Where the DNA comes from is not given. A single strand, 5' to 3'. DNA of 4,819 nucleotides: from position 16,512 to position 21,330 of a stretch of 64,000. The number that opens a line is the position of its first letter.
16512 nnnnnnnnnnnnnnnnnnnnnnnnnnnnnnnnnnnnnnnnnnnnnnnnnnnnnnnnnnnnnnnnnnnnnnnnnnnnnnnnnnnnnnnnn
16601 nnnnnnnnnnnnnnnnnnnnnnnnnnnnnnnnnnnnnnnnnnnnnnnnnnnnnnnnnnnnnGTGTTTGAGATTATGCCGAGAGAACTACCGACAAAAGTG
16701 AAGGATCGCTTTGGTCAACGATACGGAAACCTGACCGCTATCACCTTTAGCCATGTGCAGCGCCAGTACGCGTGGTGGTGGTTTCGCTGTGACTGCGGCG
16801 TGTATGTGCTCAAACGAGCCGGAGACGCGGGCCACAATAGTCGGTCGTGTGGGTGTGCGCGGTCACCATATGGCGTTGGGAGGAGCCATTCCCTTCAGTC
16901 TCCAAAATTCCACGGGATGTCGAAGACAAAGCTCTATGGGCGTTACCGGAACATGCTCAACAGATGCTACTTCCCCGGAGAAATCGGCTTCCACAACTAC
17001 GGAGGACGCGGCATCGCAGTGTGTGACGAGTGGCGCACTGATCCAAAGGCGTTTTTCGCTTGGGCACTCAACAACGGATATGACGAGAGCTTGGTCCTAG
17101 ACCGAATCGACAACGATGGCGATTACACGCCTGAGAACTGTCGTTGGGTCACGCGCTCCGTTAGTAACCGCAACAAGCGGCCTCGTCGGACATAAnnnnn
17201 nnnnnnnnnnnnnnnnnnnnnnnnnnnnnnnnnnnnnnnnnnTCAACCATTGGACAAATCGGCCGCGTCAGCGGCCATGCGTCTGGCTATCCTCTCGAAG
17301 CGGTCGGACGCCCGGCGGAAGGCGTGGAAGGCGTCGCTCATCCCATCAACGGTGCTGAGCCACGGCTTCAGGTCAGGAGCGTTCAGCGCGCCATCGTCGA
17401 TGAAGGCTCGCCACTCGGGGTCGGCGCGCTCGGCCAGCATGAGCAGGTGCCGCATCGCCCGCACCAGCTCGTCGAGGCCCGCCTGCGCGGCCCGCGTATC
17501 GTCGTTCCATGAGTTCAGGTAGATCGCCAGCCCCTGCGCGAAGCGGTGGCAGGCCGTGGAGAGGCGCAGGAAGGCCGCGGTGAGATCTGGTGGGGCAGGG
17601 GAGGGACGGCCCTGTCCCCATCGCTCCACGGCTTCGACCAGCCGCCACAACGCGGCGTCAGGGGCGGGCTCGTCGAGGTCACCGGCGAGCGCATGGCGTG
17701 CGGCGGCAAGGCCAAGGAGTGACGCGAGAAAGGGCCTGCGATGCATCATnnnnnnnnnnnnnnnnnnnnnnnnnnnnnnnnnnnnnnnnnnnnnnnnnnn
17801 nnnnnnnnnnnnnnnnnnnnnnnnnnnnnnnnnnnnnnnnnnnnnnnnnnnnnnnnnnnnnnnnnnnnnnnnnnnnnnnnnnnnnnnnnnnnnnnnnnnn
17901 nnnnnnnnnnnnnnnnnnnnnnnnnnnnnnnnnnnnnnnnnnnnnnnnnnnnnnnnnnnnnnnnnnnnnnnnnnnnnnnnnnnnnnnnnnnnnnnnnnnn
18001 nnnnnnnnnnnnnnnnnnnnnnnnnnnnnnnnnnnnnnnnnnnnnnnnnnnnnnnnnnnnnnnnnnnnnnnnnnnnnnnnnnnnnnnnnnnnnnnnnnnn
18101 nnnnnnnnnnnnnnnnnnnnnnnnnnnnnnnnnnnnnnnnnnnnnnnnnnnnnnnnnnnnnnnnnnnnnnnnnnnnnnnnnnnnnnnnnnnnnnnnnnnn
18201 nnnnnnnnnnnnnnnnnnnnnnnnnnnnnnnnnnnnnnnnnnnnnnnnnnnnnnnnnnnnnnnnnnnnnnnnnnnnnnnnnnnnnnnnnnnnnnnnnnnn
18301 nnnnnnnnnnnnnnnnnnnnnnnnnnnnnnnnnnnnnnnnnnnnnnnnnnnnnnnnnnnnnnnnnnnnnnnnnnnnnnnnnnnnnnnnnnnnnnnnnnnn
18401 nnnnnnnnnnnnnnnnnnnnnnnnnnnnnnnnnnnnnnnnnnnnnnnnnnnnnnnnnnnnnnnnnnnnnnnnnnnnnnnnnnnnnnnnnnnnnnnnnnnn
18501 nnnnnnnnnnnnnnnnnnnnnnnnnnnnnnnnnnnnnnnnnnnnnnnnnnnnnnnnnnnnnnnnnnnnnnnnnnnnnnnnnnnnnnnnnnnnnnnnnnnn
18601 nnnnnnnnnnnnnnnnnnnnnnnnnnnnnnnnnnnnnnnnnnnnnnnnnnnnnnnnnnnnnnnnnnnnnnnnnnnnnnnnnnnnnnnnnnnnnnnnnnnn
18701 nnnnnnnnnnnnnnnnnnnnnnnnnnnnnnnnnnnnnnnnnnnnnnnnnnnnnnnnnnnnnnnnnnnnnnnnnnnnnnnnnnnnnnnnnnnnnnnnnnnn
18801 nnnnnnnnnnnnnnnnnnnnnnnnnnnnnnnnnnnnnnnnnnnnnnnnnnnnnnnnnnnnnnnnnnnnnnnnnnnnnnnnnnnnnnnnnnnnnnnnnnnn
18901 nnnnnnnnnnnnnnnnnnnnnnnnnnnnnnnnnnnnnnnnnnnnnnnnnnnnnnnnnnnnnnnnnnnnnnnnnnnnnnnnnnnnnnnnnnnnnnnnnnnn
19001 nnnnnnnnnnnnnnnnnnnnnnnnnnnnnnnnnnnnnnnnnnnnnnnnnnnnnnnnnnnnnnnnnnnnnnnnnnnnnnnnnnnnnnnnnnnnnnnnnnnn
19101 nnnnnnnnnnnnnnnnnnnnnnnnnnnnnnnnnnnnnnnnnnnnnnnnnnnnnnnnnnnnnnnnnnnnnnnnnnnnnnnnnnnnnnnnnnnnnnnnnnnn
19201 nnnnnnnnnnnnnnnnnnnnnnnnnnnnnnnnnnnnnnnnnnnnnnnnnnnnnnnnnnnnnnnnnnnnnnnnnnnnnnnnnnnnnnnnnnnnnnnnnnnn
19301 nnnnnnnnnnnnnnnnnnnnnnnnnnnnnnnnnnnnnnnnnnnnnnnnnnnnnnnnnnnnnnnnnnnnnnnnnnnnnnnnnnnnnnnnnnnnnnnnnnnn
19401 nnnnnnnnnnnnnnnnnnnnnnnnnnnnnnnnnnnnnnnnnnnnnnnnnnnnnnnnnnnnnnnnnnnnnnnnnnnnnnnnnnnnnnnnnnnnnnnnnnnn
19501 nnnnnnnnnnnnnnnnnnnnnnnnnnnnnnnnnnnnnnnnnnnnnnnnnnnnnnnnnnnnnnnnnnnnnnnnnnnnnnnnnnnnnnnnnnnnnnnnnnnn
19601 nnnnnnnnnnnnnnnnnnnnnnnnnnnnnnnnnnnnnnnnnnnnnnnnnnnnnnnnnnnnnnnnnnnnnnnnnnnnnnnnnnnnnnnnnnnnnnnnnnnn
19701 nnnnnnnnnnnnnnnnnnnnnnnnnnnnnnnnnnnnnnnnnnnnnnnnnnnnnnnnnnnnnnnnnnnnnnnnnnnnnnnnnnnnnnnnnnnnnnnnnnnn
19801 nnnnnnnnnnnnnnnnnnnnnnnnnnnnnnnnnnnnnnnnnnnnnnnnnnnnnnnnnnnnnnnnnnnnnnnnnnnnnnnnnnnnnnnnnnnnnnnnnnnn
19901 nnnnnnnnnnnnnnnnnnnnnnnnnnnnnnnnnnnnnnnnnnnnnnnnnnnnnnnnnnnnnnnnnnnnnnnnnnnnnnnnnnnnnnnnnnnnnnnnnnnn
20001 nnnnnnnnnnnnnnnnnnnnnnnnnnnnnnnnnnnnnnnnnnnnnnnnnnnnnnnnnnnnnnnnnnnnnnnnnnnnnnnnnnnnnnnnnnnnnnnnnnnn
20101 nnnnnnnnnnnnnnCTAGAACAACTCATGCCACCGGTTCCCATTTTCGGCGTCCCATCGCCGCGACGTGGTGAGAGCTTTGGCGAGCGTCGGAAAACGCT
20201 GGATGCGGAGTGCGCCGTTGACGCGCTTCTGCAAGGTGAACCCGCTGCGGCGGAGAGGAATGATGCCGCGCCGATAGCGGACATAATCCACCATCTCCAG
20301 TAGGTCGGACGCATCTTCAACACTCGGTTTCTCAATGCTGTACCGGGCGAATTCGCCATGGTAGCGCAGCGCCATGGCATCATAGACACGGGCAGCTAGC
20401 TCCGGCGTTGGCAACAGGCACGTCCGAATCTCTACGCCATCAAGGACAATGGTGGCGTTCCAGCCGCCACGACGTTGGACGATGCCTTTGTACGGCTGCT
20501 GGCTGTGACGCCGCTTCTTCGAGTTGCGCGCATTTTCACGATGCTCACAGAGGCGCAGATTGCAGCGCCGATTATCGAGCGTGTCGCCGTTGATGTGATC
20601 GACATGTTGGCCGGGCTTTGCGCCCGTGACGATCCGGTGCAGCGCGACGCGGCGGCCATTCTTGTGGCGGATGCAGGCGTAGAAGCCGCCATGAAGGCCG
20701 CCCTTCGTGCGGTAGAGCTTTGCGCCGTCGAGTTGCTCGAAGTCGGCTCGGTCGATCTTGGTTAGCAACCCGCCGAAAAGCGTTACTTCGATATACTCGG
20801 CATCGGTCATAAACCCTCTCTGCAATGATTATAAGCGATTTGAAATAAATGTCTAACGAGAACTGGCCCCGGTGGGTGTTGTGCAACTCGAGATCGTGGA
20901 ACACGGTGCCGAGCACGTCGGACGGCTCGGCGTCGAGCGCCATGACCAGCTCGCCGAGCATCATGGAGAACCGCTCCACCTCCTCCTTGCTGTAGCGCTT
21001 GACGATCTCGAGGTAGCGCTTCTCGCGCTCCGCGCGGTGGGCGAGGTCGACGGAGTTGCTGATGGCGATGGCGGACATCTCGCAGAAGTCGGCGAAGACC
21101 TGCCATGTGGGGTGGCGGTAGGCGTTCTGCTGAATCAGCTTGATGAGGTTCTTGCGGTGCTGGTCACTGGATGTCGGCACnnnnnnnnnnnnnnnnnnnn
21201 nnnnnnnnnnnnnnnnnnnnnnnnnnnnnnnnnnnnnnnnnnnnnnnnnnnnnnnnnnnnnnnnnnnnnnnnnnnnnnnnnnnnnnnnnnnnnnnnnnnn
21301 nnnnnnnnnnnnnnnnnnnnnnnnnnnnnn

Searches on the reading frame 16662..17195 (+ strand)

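Call 6: search_protein_families(library=pfam, proteins=[window:16662-17195:+], max_evalue=0.1)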
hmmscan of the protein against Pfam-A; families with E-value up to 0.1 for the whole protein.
window:16662-17195:+ (177 aa): 1 family
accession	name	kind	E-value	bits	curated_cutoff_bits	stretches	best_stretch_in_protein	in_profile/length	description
PF09082.15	DUF1922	-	0.029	15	30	1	41-67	5-28/56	Domain of unknown function (DUF1922)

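Call 7: search_protein_families(library=ncbifam, proteins=[window:16662-17195:+], max_evalue=0.1)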
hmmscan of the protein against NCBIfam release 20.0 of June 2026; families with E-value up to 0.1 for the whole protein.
window:16662-17195:+ (177 aa): 2 families
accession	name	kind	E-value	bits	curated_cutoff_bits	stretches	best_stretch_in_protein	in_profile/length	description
NF003058.0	PRK03976.1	equivalog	0.035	14.1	87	1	11-65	8-62/91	50S ribosomal protein L37ae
TIGR00280.1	eL43_euk_arch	equivalog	0.049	14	95.8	1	14-65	11-62/92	50S ribosomal protein L37Ae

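Call 8: search_protein_families(library=padloc, proteins=[window:16662-17195:+], max_evalue=0.1)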
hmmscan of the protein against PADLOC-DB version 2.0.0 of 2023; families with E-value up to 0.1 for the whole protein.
window:16662-17195:+ (177 aa): 1 family
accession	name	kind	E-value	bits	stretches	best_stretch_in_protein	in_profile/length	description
PDLC03687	HEase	-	0.0012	16.8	1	134-174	62-103/178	homing endonuclease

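Call 9: search_protein_families(library=phrogs, proteins=[window:16662-17195:+], max_evalue=0.01)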
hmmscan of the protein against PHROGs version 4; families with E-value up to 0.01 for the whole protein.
window:16662-17195:+ (177 aa): 9 families
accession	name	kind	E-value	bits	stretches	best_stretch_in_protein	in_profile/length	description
phrog_374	-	DNA, RNA and nucleotide metabolism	4.4e-53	182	1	9-175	190-355/617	HNH endonuclease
phrog_3377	-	DNA, RNA and nucleotide metabolism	2.5e-39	136.2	1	82-175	5-97/196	HNH endonuclease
phrog_8790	-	DNA, RNA and nucleotide metabolism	3.1e-28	100.3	1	79-174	13-105/241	restriction endonuclease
phrog_2081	-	DNA, RNA and nucleotide metabolism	1.3e-27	98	1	69-176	81-199/433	HNH endonuclease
phrog_953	-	DNA, RNA and nucleotide metabolism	1.4e-17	65.2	1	79-167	212-300/420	HNH endonuclease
phrog_18493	-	unknown function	4.8e-06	27.7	1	11-59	55-101/136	-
phrog_4578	-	DNA, RNA and nucleotide metabolism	0.0011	19.9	1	142-175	28-62/130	HNH endonuclease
phrog_99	-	DNA, RNA and nucleotide metabolism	0.003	18.3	1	133-176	164-209/383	HNH endonuclease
phrog_3322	-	DNA, RNA and nucleotide metabolism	0.0059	17.5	1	143-166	105-128/162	endonuclease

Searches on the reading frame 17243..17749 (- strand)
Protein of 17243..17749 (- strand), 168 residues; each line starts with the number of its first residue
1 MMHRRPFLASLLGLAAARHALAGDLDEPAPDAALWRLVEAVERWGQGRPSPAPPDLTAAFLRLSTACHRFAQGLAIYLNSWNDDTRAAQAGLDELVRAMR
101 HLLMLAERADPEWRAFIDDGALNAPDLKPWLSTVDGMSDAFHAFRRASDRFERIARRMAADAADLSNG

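Call 6: search_protein_families(library=pfam, proteins=[window:17243-17749:-], max_evalue=0.1)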
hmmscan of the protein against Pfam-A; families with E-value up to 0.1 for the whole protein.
window:17243-17749:- (168 aa): 1 family
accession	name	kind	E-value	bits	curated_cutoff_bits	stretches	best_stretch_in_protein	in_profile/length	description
PF12221.13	HflK_N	-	0.02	15.2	22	0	44-64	14-34/44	Bacterial membrane protein N terminal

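Call 7: search_protein_families(library=ncbifam, proteins=[window:17243-17749:-], max_evalue=0.1)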
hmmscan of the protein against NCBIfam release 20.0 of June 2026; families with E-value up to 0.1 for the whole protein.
window:17243-17749:- (168 aa): 0 families

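Call 8: search_protein_families(library=padloc, proteins=[window:17243-17749:-], max_evalue=0.1)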
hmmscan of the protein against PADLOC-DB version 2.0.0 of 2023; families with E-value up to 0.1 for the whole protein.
window:17243-17749:- (168 aa): 0 families

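Call 9: search_protein_families(library=phrogs, proteins=[window:17243-17749:-], max_evalue=0.01)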
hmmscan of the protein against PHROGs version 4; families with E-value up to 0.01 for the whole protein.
window:17243-17749:- (168 aa): 0 families

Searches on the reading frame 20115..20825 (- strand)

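Call 6: search_protein_families(library=pfam, proteins=[window:20115-20825:-], max_evalue=0.1)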
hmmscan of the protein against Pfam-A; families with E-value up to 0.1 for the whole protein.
window:20115-20825:- (236 aa): 1 family
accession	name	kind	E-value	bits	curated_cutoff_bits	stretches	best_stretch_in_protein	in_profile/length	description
PF13392.12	HNH_3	-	1e-08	35.1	24.8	1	66-100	11-46/46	HNH endonuclease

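Call 7: search_protein_families(library=ncbifam, proteins=[window:20115-20825:-], max_evalue=0.1)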
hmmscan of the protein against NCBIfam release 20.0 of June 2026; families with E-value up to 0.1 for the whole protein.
window:20115-20825:- (236 aa): 0 families

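Call 8: search_protein_families(library=padloc, proteins=[window:20115-20825:-], max_evalue=0.1)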
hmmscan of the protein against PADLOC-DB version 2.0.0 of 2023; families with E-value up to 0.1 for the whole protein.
window:20115-20825:- (236 aa): 1 family
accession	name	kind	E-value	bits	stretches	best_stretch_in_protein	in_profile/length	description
PDLC03687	HEase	-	0.0024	15.8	1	58-106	58-105/178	homing endonuclease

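Call 9: search_protein_families(library=phrogs, proteins=[window:20115-20825:-], max_evalue=0.01)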
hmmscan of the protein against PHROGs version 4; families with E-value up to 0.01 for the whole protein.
window:20115-20825:- (236 aa): 14 families
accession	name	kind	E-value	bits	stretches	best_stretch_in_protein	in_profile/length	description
phrog_99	-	DNA, RNA and nucleotide metabolism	4e-34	119.9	1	44-166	145-270/383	HNH endonuclease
phrog_4578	-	DNA, RNA and nucleotide metabolism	1e-17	65.3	1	67-167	23-126/130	HNH endonuclease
phrog_36769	-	unknown function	3.6e-09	37.4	1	56-152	236-344/367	-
phrog_959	-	DNA, RNA and nucleotide metabolism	5.1e-09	37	1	57-111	55-115/138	HNH endonuclease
phrog_59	-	DNA, RNA and nucleotide metabolism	2.3e-08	34.8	1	46-108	175-241/423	HNH endonuclease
phrog_374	-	DNA, RNA and nucleotide metabolism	1.1e-07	32.1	1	68-161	319-412/617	HNH endonuclease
phrog_10730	-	DNA, RNA and nucleotide metabolism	2.4e-06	28.4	1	58-116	91-156/234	HNH endonuclease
phrog_3593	-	DNA, RNA and nucleotide metabolism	8.2e-06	26.6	1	69-155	107-196/210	HNH endonuclease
phrog_30377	-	DNA, RNA and nucleotide metabolism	0.00063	20.9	1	56-102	6-55/82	HNH endonuclease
phrog_7545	-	DNA, RNA and nucleotide metabolism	0.00097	20.4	1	53-110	77-141/160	HNH endonuclease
phrog_1492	-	DNA, RNA and nucleotide metabolism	0.0024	18.1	0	62-108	119-165/414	HNH endonuclease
phrog_10822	-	DNA, RNA and nucleotide metabolism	0.0033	18.1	1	74-93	120-140/245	HNH endonuclease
phrog_21964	-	DNA, RNA and nucleotide metabolism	0.0046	17.6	1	58-108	168-218/244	HNH endonuclease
phrog_19902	-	DNA, RNA and nucleotide metabolism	0.0072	17.1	1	52-101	79-134/221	HNH endonuclease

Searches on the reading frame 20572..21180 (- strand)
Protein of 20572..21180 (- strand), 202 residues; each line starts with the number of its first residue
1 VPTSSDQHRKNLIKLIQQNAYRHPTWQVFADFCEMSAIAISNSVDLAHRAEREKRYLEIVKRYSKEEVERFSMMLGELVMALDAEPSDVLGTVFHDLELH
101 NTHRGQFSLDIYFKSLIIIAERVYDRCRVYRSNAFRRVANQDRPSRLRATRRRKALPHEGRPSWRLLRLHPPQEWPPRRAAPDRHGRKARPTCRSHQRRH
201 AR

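Call 6: search_protein_families(library=pfam, proteins=[window:20572-21180:-], max_evalue=0.1)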
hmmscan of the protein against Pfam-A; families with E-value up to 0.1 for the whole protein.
window:20572-21180:- (202 aa): 0 families

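Call 7: search_protein_families(library=ncbifam, proteins=[window:20572-21180:-], max_evalue=0.1)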
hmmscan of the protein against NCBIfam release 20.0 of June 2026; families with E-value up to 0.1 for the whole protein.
window:20572-21180:- (202 aa): 1 family
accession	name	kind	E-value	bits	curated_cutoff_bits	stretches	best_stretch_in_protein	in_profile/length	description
TIGR01125.1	TIGR01125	equivalog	0.083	11.9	356.95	1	2-71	299-368/432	30S ribosomal protein S12 methylthiotransferase RimO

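Call 8: search_protein_families(library=padloc, proteins=[window:20572-21180:-], max_evalue=0.1)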
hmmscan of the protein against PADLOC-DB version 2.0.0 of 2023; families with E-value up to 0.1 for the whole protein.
window:20572-21180:- (202 aa): 0 families

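Call 9: search_protein_families(library=phrogs, proteins=[window:20572-21180:-], max_evalue=0.01)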
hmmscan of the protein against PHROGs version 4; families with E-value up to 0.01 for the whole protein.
window:20572-21180:- (202 aa): 2 families
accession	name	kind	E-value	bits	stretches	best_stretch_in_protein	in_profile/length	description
phrog_5696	-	unknown function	4.9e-30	105.7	1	5-107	16-119/250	-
phrog_23459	-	unknown function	6.2e-12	45.5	1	8-109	426-525/649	-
